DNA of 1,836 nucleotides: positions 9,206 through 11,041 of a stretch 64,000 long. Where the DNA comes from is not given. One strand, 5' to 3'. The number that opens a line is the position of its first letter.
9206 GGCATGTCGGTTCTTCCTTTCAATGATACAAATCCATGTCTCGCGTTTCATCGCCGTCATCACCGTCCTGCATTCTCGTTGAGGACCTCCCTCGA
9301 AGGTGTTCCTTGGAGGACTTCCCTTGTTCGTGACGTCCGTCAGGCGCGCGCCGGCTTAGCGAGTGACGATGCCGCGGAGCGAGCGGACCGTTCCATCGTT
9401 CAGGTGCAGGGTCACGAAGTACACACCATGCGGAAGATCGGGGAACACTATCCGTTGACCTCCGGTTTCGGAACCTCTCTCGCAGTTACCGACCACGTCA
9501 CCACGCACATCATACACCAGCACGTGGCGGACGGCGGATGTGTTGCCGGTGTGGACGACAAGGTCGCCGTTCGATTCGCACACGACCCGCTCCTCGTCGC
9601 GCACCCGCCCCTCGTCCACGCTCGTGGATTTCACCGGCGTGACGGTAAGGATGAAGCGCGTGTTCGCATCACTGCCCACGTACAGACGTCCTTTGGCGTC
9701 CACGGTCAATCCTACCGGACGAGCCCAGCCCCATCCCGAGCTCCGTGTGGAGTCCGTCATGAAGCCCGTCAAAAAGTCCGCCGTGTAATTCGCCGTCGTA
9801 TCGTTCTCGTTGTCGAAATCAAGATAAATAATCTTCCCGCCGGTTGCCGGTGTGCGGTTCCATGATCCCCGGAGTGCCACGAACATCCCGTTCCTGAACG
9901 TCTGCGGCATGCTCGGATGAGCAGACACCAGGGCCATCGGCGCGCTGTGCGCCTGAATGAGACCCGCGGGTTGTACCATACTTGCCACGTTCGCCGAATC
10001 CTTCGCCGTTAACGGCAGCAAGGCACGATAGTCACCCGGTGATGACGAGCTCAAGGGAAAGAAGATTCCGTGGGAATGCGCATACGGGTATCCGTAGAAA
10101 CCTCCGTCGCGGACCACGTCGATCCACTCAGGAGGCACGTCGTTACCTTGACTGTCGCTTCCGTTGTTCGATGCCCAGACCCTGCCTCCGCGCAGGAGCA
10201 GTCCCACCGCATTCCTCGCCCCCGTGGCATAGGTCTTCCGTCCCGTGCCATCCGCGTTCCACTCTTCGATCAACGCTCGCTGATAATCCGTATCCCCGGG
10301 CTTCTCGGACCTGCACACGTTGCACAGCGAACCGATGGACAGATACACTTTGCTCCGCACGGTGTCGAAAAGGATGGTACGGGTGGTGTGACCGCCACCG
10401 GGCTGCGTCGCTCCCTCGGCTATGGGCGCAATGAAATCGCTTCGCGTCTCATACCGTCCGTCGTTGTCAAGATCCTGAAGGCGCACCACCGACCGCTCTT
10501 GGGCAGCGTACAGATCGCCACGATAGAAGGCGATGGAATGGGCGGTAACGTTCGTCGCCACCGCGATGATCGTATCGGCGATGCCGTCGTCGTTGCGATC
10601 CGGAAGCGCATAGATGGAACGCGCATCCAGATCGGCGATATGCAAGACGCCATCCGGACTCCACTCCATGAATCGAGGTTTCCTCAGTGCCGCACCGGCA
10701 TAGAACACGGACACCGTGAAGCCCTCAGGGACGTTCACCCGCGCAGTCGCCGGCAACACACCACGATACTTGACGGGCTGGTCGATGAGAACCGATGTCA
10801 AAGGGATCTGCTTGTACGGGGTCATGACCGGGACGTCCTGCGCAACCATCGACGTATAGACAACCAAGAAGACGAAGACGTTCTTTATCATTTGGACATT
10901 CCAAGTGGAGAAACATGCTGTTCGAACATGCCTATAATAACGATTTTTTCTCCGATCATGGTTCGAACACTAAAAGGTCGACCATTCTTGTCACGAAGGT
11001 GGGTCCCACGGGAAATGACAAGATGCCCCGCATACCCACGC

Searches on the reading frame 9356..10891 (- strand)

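Call 9: search_protein_families(library=pfam, proteins=[window:9356-10891:-], max_evalue=0.001)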
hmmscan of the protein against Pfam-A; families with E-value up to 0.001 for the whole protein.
window:9356-10891:- (511 aa): 1 family
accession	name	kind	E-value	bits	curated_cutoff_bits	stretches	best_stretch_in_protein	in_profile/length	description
PF23500.1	DUF7133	-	9.3e-08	32.2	27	1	49-164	6-133/385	Domain of unknown function (DUF7133)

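Call 74: search_protein_families(library=ncbifam, proteins=[window:9356-10891:-], max_evalue=0.01)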
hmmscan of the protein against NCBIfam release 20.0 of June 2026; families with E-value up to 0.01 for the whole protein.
window:9356-10891:- (511 aa): 3 families
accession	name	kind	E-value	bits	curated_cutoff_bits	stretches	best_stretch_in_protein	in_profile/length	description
TIGR02604.1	Piru_Ver_Nterm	subfamily_domain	3.3e-05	23.4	122.2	1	93-405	49-336/367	PVC-type heme-binding CxxCH protein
TIGR04183.1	Por_Secre_tail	domain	7e-05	22.7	23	1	444-504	11-67/72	T9SS type A sorting domain-containing protein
TIGR03606.1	non_repeat_PQQ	subfamily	0.0071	15.2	434.55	0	215-270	219-269/454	glucose/sorbosone family PQQ-dependent dehydrogenase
